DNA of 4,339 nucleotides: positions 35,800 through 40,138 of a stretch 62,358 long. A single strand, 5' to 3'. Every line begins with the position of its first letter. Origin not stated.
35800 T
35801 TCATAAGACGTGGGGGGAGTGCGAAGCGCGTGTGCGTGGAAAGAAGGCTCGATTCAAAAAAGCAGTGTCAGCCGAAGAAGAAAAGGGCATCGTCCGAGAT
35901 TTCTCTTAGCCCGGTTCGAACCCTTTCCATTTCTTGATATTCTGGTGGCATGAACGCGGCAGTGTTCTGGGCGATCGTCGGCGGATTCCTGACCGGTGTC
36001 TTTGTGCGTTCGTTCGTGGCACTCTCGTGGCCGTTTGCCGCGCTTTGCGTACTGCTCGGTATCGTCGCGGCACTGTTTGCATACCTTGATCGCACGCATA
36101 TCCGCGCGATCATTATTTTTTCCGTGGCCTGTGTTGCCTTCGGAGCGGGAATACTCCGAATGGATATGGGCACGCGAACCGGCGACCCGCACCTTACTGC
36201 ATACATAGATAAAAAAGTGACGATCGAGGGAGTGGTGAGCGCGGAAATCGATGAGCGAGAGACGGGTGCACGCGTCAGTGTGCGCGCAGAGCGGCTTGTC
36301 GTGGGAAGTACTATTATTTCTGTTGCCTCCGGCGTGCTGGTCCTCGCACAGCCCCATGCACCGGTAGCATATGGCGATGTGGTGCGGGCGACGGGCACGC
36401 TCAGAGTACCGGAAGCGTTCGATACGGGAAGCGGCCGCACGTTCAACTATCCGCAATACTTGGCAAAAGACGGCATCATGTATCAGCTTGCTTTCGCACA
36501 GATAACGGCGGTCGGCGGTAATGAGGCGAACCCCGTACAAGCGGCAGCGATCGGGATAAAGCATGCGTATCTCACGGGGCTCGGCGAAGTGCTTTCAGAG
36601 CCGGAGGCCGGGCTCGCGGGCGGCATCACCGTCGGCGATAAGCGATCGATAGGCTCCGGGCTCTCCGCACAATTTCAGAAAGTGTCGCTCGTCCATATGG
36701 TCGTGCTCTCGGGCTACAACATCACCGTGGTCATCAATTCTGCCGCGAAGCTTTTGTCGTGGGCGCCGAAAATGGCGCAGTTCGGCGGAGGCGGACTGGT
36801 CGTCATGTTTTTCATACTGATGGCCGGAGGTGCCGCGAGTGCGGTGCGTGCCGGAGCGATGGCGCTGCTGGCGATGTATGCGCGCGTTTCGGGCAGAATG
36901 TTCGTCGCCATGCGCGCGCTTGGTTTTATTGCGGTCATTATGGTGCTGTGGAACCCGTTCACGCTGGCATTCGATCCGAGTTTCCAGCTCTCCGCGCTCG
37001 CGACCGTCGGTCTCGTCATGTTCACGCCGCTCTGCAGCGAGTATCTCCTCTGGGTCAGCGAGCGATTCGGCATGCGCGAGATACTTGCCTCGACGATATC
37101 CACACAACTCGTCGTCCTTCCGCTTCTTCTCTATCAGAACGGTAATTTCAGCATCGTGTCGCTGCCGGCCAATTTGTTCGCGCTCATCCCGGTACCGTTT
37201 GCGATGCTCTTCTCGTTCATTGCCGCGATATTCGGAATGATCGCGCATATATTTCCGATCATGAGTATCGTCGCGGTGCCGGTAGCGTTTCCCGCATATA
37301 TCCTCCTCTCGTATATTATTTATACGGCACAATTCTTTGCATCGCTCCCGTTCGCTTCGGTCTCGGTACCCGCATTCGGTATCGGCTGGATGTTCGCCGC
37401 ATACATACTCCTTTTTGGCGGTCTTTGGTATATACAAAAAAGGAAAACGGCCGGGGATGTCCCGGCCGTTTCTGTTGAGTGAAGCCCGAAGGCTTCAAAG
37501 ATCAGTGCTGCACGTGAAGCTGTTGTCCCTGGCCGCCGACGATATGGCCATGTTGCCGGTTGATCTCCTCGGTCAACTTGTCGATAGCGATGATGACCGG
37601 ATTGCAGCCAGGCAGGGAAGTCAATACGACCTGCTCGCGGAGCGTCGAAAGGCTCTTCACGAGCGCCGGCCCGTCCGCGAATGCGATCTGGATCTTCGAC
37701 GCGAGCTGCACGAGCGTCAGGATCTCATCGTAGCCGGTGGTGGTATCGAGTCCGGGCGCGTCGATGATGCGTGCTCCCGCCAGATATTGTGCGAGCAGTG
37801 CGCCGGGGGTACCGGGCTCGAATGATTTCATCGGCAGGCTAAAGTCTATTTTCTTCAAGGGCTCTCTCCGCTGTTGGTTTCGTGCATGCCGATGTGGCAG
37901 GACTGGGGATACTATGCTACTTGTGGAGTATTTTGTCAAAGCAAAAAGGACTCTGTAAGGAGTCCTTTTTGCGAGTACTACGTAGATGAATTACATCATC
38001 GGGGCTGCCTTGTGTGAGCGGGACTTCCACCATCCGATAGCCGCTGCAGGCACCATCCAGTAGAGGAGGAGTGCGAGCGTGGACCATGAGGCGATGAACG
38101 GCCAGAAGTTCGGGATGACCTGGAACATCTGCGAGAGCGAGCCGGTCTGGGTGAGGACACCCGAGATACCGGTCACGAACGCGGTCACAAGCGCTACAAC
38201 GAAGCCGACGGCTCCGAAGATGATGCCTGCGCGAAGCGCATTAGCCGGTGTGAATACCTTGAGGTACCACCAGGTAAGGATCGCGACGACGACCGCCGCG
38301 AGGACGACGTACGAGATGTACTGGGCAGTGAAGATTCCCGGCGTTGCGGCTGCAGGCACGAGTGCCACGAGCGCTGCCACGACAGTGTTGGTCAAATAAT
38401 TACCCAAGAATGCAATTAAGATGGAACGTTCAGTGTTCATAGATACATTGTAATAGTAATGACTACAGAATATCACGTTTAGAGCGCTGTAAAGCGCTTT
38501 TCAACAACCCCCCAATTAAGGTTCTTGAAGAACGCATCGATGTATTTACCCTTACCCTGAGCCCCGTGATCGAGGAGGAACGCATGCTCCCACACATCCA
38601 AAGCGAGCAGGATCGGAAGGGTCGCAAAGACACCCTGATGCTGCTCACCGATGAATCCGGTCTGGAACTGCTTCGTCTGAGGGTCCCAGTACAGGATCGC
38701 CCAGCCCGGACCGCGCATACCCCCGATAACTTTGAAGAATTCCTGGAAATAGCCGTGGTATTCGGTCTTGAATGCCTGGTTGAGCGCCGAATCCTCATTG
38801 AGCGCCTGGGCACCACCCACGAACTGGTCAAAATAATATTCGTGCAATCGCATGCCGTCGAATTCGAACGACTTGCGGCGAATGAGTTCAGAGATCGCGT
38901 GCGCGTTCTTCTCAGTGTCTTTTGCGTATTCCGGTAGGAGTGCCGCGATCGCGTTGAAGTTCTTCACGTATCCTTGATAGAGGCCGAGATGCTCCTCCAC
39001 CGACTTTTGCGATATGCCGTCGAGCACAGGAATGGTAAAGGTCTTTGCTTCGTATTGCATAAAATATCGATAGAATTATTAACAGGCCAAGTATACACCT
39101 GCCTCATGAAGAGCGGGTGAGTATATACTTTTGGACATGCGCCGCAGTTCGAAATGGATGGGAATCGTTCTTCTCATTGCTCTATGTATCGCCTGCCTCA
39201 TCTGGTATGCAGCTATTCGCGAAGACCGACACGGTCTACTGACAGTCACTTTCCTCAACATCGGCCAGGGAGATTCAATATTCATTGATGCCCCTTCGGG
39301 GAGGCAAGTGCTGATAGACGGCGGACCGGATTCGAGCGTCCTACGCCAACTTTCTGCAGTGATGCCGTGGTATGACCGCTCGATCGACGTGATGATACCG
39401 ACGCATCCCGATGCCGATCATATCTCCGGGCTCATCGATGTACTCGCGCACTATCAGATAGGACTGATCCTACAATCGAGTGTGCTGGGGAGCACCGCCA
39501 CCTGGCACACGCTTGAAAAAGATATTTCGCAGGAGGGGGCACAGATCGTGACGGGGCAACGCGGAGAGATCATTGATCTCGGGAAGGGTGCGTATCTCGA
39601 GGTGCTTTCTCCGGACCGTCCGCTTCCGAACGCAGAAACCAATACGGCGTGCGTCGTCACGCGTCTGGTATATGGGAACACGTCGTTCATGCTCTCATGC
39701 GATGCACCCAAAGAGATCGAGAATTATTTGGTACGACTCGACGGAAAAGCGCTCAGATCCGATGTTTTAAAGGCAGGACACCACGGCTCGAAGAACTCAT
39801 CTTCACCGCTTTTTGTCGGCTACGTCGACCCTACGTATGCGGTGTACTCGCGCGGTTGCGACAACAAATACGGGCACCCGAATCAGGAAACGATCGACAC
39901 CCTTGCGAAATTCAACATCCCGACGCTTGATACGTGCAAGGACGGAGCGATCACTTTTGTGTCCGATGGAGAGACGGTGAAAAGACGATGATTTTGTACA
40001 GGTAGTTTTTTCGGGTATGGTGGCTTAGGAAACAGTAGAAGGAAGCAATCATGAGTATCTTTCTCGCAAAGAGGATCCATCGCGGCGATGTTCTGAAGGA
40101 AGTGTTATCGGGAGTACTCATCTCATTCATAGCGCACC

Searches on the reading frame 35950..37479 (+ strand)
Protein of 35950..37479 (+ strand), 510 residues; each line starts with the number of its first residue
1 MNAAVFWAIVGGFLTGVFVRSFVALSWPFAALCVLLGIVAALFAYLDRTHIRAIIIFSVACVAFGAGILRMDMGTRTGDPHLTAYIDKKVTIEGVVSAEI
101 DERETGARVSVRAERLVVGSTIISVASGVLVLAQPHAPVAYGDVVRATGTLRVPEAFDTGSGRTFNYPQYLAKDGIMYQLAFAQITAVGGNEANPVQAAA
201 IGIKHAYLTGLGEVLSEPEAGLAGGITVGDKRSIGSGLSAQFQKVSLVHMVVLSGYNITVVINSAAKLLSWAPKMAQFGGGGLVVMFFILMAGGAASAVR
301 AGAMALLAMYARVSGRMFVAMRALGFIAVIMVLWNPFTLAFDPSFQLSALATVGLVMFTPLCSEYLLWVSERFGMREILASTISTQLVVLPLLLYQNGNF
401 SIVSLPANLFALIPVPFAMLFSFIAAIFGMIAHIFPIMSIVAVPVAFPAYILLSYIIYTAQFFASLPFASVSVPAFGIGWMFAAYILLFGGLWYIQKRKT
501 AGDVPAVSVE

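Call 102: search_protein_families(library=pfam, proteins=[window:35950-37479:+], max_evalue=0.00001)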
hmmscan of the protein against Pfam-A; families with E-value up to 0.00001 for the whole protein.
window:35950-37479:+ (510 aa): 2 families
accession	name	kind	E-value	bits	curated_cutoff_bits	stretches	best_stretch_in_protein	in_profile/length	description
PF03772.21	Competence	-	2.2e-40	139.2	23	1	227-497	2-269/270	Competence protein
PF13567.11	DUF4131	-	2.1e-20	73.5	31.6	1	25-185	3-162/165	Domain of unknown function (DUF4131)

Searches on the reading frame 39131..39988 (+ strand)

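Call 102: search_protein_families(library=pfam, proteins=[window:39131-39988:+], max_evalue=0.00001)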
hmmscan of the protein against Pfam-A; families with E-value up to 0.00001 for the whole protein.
window:39131-39988:+ (286 aa): 2 families
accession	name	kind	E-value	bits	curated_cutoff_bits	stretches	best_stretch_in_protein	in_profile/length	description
PF00753.33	Lactamase_B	-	3.9e-09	37.2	22.7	1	45-238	4-191/196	Metallo-beta-lactamase superfamily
PF12706.13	Lactamase_B_2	-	1.9e-06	28.1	27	1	58-152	1-100/200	Beta-lactamase superfamily domain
